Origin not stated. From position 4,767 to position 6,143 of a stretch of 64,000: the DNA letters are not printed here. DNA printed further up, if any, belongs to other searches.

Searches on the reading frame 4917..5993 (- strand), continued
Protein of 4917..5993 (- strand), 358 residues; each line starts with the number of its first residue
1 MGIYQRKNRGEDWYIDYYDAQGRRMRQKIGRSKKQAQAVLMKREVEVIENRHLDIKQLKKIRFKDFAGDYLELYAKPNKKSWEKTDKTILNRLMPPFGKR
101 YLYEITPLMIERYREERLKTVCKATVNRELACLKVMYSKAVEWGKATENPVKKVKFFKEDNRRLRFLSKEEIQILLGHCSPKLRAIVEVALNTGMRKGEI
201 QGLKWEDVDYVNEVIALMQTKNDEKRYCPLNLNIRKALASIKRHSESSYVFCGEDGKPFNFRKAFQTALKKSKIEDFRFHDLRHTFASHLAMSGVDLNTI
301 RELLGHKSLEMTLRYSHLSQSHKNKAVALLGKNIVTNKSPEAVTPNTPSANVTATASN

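Call 63: find_encoding_contigs(protein=P0003, flank=10000, max_places=2)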
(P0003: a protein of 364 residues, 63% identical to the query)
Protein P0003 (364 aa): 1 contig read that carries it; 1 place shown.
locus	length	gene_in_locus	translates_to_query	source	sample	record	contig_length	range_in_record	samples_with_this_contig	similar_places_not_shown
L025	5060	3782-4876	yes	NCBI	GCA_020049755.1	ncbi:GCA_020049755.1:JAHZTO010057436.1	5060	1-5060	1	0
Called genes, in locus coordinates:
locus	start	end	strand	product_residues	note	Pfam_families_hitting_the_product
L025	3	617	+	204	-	?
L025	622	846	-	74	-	PF13560:HTH_31, PF12844:HTH_19, PF01381:HTH_3, PF13413:HTH_25 (faint), PF13443:HTH_26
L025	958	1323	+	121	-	-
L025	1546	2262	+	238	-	-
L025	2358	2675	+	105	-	-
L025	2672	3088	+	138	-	-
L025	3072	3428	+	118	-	-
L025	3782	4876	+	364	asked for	PF24624:Int_N, PF00589:Phage_integrase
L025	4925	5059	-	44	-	?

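Call 64: find_encoding_contigs(protein=P0008, flank=10000, max_places=2)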
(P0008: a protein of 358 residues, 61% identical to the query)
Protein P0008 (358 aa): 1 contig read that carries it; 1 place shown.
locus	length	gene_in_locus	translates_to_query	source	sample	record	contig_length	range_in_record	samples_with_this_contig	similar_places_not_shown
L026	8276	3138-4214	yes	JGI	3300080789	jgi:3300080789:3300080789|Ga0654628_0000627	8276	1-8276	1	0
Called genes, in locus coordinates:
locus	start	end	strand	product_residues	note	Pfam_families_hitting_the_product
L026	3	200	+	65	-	?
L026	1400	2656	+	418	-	-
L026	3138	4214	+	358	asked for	PF24624:Int_N (weak), PF00589:Phage_integrase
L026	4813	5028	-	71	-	PF12844:HTH_19, PF13413:HTH_25 (faint), PF13443:HTH_26 (weak), PF01381:HTH_3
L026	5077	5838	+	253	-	-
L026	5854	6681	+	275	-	-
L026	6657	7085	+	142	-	PF13248:Zn_ribbon_3 (weak)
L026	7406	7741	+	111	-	-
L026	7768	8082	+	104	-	-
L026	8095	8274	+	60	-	?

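Call 75: find_encoding_contigs(protein=P0123, flank=10000, max_places=3)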
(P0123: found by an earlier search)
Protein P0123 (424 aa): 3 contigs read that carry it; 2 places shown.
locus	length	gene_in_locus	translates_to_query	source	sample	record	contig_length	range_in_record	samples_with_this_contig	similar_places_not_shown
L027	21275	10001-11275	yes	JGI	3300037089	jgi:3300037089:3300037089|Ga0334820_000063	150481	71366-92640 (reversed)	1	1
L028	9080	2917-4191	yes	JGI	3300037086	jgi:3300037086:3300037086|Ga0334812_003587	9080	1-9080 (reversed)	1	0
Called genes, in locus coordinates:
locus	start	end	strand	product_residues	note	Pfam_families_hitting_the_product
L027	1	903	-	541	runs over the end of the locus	PF14849:YidC_periplas, PF02096:60KD_IMP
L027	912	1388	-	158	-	PF01809:YidD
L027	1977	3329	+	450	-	PF11638:DnaA_N, PF13401:AAA_22 (faint), PF00308:Bac_DnaA, PF01695:IstB_IS21, PF00004:AAA, PF01637:ATPase_2 (faint), PF13173:AAA_14 (weak), PF08299:Bac_DnaA_C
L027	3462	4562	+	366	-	PF00712:DNA_pol3_beta, PF02767:DNA_pol3_beta_2, PF02768:DNA_pol3_beta_3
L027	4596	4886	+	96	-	PF05258:DciA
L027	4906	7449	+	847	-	PF02518:HATPase_c, PF00204:DNA_gyraseB, PF01751:Toprim, PF00986:DNA_gyraseB_C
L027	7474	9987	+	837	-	PF00521:DNA_topoisoIV, PF03989:DNA_gyraseA_C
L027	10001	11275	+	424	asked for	PF02403:Seryl_tRNA_N, PF00587:tRNA-synt_2b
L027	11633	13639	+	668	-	PF01663:Phosphodiest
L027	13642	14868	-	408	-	PF00009:GTP_EFTU, PF01926:MMR_HSR1 (weak), PF03144:GTP_EFTU_D2 (weak), PF22594:GTP-eEF1A_C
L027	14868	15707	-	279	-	PF01507:PAPS_reduct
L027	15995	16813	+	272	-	PF23477:zf_Tbcl_2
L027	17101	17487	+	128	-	PF00072:Response_reg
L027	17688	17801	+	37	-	-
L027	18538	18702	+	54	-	-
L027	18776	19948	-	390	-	PF00437:T2SSE, PF01935:DUF87 (weak)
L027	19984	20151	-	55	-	-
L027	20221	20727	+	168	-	PF00383:dCMP_cyt_deam_1, PF14437:MafB19-deam, PF14439:Bd3614-deam (weak)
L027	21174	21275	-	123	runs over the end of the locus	PF00072:Response_reg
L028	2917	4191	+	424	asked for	PF02403:Seryl_tRNA_N, PF00587:tRNA-synt_2b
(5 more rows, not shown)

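Call 80: find_related_loci(query=window:4917-5993:-, collection=viral_contigs, flank=10000)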
Query window:4917-5993:- (358 aa) in viral_contigs; peptide patterns used: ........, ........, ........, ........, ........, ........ (x = any residue, [..] = any of these).
4 stretches matched a pattern, but none encodes a relative of the query by tblastn (E <= 1e-3).

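Call 82: find_related_loci(query=A4, collection=viral_contigs, flank=10000)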
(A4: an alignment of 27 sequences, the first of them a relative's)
Query A4 (358 aa) in viral_contigs; peptide patterns used: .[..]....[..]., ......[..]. (x = any residue, [..] = any of these).
409 stretches matched a pattern; 272 encode a relative of the query (tblastn E <= 1e-3); the best 80 are kept; 80 distinct loci.
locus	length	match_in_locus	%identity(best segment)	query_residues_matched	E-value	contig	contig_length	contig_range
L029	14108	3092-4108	45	2-342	2e-91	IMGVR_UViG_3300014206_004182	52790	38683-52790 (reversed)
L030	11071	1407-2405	44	10-330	1e-75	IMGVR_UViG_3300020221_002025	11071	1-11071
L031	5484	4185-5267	39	7-344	1e-63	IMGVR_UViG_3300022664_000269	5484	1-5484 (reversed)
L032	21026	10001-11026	39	2-342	4e-63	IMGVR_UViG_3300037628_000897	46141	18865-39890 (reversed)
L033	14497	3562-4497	39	56-330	7e-57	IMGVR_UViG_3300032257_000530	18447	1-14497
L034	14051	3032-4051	37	6-330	3e-52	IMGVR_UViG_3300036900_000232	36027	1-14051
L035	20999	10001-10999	36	1-327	5e-52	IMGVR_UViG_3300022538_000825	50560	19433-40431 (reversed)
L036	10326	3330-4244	39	68-330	1e-51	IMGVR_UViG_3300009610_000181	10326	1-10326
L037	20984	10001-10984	36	55-340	2e-51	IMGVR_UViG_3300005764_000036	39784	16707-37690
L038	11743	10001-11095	34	15-333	1e-50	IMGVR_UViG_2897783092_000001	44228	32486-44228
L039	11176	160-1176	36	22-327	7e-50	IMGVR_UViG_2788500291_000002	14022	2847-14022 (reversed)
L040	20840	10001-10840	38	63-330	2e-48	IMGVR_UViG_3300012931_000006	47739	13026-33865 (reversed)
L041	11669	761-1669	33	63-332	5e-48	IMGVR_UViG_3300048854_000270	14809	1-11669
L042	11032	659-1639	35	45-331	6e-48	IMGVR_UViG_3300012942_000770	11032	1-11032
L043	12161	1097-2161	33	13-330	8e-48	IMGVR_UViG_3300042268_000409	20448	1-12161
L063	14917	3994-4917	33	68-331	2e-42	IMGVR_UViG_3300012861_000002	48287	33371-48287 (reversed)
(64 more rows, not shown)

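Call 90: search_protein_families(library=ncbifam, proteins=[window:4917-5993:-], max_evalue=0.001)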
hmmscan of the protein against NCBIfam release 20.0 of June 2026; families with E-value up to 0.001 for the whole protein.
window:4917-5993:- (358 aa): 13 families
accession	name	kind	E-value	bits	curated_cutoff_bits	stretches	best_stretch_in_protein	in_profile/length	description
NF040815.2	recomb_XerA_Arch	equivalog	7e-33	114.3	220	1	100-325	33-261/263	site-specific tyrosine recombinase/integron integrase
TIGR02224.1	recomb_XerC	equivalog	1.7e-30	106.4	335.15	1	113-325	52-284/295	tyrosine recombinase XerC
TIGR02225.1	recomb_XerD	equivalog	5.6e-25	88.3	329.6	1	102-324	38-280/290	site-specific tyrosine recombinase XerD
NF001399.0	PRK00283.1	subfamily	4.8e-23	81.8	279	1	102-325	48-290/300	tyrosine recombinase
TIGR02249.1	integrase_gron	subfamily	3.5e-21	75.9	265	2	261-327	242-309/315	integron integrase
NF002331.0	PRK01287.1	subfamily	1.2e-17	64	371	1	110-323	84-317/365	site-specific tyrosine recombinase XerC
NF003462.0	PRK05084.1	equivalog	1.4e-11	43.7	267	1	279-330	305-356/360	tyrosine recombinase XerS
NF011946.0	PRK15417.1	equivalog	6.1e-11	42.1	435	1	260-321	256-318/337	integron integrase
NF007370.0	PRK09870.1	subfamily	7.9e-09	35.4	221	1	158-316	4-177/200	tyrosine-type DNA invertase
NF007371.0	PRK09871.1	subfamily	1.7e-07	30.9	222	1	165-317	5-173/198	tyrosine-type DNA invertase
NF002685.0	PRK02436.1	equivalog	6.9e-06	26.1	178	1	187-312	118-239/245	site-specific tyrosine recombinase XerD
NF047926.1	integrase_GmtZ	equivalog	9.4e-05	20.6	600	1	235-333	387-485/784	gamma-mobile-trio integrase GmtZ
NF040693.1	recomb_GmtY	equivalog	0.00031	20.1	340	1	260-321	369-435/441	gamma-mobile-trio recombinase GmtY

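Call 91: search_solved_structures(query=window:4917-5993:-, max_evalue=0.001)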
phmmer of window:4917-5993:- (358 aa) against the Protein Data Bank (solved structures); distinct sequences matched with E-value up to 0.001: 20.
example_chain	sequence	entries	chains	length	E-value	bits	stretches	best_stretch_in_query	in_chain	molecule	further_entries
5c6k_A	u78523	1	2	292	3.2e-23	85.8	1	102-329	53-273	Integrase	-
5dor_A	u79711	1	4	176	4.1e-15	59.1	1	166-329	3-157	Integrase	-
5hxy_A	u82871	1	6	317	9.2e-15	58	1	97-321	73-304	Tyrosine recombinase XerA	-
1aih_A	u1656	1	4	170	1.1e-14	57.8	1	163-328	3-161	HP1 INTEGRASE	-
4a8e_A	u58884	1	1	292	5.3e-14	55.5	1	146-328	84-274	PROBABLE TYROSINE RECOMBINASE XERC-LIKE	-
9i5v_14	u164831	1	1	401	1.3e-13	54.2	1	124-320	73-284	Ribosome-associated translation inhibitor RaiA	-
2a3v_A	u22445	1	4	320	4.2e-10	42.7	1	262-319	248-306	site-specific recombinase IntI4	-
1a0p_A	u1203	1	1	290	5.9e-08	35.6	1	275-320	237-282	SITE-SPECIFIC RECOMBINASE XERD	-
5dcf_A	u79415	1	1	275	1.2e-07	34.6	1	275-320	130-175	Tyrosine recombinase XerD,DNA translocase FtsK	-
5vfz_A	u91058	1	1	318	1.5e-06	31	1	144-319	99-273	Gp33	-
6en0_A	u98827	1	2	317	5.1e-06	29.2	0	262-317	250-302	Int protein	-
1p7d_A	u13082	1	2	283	9.4e-06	28.4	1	132-315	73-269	Integrase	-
6emy_A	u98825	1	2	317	1.1e-05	28.2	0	262-318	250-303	Int protein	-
6emz_A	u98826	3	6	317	1.3e-05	27.9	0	262-317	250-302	Int protein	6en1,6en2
5j0n_E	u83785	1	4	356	1.8e-05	27.5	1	132-315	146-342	Integrase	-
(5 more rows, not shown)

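Call 92: find_encoding_contigs(protein=P0096, flank=10000, max_places=4)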
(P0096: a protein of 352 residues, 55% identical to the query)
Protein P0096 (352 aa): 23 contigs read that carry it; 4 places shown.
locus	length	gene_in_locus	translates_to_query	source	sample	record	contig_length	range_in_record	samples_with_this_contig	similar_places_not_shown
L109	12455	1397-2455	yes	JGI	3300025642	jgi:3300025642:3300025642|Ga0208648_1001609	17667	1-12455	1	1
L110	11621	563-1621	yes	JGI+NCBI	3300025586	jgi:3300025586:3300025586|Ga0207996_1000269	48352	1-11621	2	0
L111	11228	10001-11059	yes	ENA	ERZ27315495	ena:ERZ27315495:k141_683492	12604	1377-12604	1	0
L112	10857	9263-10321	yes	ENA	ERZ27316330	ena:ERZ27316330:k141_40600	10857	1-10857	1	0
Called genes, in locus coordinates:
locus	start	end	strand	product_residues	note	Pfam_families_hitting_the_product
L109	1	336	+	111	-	?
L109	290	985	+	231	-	PF12710:HAD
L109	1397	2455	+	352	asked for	PF24624:Int_N, PF00589:Phage_integrase, PF22823:MrpR_C_cat (weak)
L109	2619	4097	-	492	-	PF02310:B12-binding, PF04055:Radical_SAM, PF13282:DUF4070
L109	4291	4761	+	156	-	PF07238:PilZ (weak)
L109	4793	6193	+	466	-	PF01171:ATP_bind_3, PF11734:TilS_C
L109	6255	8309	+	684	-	PF06480:FtsH_ext (weak), PF00004:AAA, PF07728:AAA_5 (weak), PF17862:AAA_lid_3, PF01434:Peptidase_M41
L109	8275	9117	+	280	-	PF00809:Pterin_bind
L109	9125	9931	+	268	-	PF02457:DAC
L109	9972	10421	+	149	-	-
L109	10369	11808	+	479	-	PF02878:PGM_PMM_I, PF02879:PGM_PMM_II, PF02880:PGM_PMM_III, PF00408:PGM_PMM_IV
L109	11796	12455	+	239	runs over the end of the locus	PF03740:PdxJ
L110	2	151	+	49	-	?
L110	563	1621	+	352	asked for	PF24624:Int_N, PF00589:Phage_integrase, PF22823:MrpR_C_cat (weak)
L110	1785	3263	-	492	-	PF02310:B12-binding, PF04055:Radical_SAM, PF13282:DUF4070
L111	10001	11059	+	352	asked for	PF24624:Int_N, PF00589:Phage_integrase, PF22823:MrpR_C_cat (weak)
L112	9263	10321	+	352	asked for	PF24624:Int_N, PF00589:Phage_integrase, PF22823:MrpR_C_cat (weak)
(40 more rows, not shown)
